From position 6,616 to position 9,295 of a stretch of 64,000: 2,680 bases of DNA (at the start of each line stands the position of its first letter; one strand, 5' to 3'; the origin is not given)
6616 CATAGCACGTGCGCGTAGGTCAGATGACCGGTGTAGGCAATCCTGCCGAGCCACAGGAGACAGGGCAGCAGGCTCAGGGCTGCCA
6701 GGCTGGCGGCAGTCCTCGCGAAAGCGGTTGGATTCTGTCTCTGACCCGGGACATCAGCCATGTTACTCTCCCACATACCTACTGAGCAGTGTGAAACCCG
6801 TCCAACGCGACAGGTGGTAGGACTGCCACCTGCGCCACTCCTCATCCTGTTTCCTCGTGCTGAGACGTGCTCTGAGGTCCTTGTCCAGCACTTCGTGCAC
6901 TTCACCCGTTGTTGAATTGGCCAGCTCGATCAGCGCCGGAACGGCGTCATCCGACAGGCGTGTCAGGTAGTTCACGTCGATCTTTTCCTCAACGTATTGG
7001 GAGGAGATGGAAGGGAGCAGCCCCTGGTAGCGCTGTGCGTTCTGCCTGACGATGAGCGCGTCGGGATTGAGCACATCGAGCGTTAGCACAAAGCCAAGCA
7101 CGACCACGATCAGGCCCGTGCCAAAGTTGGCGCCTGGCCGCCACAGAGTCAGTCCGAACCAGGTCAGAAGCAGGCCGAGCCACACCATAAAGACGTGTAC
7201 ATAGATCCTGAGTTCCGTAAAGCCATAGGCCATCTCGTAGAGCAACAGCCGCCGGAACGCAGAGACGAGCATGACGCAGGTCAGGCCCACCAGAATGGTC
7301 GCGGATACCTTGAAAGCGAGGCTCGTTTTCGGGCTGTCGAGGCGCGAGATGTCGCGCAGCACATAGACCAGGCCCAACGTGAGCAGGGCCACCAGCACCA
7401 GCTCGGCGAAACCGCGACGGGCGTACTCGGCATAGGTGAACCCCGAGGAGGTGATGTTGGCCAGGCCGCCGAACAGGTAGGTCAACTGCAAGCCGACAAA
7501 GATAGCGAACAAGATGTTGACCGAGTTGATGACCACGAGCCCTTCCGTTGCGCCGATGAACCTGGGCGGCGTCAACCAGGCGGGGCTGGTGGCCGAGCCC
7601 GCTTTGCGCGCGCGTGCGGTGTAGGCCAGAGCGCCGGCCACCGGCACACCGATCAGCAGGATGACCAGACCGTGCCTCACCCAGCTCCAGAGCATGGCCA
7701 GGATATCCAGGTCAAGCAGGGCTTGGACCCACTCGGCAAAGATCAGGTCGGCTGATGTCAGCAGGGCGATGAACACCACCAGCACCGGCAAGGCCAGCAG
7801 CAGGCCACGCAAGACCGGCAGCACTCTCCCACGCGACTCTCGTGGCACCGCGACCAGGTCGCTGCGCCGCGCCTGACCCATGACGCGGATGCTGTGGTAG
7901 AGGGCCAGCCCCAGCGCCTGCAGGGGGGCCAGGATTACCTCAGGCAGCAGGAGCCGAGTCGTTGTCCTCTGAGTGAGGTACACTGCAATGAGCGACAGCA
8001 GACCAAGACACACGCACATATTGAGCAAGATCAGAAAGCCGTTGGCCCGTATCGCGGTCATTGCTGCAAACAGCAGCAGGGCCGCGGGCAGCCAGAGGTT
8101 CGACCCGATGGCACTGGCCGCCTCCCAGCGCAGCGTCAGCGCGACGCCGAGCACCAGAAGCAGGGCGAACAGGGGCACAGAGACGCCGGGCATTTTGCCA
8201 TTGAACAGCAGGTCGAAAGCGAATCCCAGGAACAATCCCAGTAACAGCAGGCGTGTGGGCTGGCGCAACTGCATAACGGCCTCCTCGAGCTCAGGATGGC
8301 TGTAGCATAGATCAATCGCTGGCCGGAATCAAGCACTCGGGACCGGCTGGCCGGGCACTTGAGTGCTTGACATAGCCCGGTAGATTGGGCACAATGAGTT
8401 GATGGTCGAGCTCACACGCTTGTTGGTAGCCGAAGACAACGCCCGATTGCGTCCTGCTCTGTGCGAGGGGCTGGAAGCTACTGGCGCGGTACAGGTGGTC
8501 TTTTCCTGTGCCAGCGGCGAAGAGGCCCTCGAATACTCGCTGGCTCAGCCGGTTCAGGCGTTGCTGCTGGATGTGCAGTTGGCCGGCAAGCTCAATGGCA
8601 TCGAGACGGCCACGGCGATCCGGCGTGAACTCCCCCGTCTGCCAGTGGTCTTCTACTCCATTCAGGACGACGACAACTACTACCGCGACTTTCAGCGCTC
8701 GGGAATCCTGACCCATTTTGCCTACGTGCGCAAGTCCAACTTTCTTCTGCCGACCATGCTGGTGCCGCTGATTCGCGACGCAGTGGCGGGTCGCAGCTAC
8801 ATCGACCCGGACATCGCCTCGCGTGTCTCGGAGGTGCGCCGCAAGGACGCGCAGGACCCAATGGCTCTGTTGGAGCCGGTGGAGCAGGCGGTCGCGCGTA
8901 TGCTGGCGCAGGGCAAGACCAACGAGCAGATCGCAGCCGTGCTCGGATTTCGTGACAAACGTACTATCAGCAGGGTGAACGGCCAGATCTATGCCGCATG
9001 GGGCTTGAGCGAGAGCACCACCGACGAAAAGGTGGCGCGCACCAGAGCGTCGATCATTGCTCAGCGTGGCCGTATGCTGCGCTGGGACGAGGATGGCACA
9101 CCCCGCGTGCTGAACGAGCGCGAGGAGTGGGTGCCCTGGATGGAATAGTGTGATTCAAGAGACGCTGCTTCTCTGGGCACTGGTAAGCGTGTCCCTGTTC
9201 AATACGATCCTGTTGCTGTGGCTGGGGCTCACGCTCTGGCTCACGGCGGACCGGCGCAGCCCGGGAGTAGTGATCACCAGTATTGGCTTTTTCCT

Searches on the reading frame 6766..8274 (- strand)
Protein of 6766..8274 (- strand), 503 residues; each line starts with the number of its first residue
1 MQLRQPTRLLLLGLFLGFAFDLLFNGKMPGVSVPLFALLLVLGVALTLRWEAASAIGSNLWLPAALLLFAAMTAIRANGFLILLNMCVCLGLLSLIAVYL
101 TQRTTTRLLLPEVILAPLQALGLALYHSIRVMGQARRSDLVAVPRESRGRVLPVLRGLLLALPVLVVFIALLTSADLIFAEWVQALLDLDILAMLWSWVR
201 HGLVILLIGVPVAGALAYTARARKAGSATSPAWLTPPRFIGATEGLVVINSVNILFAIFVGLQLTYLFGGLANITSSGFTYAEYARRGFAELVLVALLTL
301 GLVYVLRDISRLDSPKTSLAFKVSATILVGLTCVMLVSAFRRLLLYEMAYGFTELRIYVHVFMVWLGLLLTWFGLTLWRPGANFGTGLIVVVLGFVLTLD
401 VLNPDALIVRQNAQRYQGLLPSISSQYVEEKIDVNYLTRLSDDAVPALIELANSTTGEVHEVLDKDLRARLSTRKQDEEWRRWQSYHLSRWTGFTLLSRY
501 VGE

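Call 38: search_protein_families(library=pfam, proteins=[window:6766-8274:-], max_evalue=0.00001)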
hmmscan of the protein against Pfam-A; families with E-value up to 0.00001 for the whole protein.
window:6766-8274:- (503 aa): 1 family
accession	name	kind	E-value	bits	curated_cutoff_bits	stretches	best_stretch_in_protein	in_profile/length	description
PF13687.11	DUF4153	-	3.8e-83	280.2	27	1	64-451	2-373/373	Domain of unknown function (DUF4153)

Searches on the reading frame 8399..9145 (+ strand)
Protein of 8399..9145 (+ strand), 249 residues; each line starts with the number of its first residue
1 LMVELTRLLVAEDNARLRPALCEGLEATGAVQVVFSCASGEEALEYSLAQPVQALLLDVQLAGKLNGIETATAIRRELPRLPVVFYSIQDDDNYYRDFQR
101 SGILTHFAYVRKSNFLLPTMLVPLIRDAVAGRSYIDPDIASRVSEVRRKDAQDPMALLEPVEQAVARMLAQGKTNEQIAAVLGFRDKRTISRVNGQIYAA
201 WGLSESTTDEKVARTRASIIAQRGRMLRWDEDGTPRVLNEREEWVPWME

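Call 38: search_protein_families(library=pfam, proteins=[window:8399-9145:+], max_evalue=0.00001)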
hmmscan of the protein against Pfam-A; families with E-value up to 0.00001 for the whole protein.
window:8399-9145:+ (249 aa): 1 family
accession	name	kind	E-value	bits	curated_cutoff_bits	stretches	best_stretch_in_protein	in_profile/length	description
PF00072.30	Response_reg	-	9.9e-12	45.5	30.2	1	9-103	2-93/111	Response regulator receiver domain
